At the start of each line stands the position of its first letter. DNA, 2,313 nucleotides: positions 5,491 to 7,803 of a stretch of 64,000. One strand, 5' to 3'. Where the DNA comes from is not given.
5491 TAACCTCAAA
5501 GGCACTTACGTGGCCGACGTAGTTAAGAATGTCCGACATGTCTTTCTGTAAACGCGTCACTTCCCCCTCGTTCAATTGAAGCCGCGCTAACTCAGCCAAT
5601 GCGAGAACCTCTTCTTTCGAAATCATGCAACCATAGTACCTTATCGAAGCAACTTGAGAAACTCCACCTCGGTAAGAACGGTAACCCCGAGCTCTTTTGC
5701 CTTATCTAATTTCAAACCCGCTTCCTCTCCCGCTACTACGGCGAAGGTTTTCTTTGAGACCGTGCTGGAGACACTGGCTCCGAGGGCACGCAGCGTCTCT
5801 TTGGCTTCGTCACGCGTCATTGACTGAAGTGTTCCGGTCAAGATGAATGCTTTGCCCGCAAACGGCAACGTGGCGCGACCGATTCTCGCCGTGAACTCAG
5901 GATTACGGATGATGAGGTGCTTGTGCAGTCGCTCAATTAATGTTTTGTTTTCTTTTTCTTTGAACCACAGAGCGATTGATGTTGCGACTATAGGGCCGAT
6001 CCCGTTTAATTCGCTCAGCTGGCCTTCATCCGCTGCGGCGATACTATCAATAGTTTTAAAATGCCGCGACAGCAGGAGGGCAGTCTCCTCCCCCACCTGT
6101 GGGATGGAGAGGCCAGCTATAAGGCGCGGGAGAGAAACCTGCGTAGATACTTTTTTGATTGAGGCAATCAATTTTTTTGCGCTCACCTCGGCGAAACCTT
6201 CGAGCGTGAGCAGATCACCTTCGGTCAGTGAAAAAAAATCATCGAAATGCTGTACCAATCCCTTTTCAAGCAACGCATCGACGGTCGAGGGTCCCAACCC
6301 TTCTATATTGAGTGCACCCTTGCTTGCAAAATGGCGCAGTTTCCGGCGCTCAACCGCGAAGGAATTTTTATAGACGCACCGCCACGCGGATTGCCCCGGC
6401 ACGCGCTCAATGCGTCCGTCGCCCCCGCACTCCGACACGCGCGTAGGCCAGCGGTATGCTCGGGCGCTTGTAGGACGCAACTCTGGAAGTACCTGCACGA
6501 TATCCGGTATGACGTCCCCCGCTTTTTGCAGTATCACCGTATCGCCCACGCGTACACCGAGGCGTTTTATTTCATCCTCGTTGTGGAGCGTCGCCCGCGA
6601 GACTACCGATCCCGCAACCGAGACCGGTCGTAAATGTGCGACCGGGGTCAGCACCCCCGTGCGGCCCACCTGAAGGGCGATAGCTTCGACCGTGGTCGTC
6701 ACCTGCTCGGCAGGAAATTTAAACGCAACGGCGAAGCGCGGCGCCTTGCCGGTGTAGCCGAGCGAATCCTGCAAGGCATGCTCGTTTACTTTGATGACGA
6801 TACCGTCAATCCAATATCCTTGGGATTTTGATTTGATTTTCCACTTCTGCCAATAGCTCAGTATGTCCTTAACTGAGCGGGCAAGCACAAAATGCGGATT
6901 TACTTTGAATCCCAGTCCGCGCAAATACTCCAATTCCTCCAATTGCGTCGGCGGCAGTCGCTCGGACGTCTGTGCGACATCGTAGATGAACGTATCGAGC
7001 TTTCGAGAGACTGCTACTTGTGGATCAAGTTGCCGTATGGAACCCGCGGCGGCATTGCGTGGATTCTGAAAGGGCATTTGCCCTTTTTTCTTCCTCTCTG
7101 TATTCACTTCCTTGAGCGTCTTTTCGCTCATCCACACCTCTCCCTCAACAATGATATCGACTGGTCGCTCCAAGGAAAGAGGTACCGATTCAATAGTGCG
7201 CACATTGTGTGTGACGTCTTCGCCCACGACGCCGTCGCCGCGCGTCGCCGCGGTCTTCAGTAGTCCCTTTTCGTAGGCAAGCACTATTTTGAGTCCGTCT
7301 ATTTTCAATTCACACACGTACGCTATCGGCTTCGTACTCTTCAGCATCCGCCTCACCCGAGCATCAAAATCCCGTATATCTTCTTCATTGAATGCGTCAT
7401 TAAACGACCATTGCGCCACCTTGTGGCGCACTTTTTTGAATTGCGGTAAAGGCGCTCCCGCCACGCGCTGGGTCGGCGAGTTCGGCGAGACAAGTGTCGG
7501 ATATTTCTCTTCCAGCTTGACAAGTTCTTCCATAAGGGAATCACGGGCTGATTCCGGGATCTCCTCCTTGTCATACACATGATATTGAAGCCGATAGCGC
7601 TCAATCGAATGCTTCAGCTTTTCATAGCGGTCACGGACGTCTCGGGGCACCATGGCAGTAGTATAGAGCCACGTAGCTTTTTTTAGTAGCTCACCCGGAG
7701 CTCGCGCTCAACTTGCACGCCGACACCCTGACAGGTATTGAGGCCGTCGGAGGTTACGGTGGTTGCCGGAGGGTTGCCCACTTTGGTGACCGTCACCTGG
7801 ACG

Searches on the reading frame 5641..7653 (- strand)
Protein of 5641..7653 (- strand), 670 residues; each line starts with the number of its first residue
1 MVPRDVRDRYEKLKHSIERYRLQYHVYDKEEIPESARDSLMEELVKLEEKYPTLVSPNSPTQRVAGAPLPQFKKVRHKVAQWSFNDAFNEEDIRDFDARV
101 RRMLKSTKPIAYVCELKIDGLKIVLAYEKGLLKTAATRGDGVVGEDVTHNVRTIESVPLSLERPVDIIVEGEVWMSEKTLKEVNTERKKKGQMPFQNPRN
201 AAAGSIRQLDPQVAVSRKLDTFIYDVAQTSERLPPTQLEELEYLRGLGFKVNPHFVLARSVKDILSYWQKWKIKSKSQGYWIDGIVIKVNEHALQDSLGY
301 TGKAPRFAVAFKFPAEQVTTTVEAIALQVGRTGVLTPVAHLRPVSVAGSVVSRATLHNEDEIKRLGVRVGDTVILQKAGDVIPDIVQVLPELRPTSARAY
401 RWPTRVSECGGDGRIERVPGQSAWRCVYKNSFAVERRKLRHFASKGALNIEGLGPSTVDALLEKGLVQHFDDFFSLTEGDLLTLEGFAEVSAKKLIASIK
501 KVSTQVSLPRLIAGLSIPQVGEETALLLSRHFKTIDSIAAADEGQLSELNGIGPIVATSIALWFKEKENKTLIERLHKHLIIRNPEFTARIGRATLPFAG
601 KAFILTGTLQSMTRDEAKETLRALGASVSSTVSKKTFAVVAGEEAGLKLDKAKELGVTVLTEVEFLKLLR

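Call 50: search_protein_families(library=pfam, proteins=[window:5641-7653:-], max_evalue=0.001)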
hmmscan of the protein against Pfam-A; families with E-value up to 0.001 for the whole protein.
window:5641-7653:- (670 aa): 6 families
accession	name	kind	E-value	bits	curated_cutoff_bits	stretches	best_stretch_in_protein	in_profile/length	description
PF01653.23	DNA_ligase_aden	-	6.1e-86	288.5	27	1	71-316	3-253/253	NAD-dependent DNA ligase adenylation domain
PF03120.22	DNA_ligase_OB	-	7.4e-34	115.9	32.9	1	319-395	1-77/79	NAD-dependent DNA ligase OB-fold domain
PF12826.13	HHH_2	-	7e-20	71.4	27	1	510-573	1-64/64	Helix-hairpin-helix motif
PF14520.12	HHH_5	-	1.5e-16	61.1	27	2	515-561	5-52/57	Helix-hairpin-helix domain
PF00533.33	BRCT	-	6.9e-14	52.3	21.3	1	596-668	4-77/78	BRCA1 C Terminus (BRCT) domain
PF12738.14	PTCB-BRCT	-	3.5e-05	24.2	22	1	610-660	9-59/63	twin BRCT domain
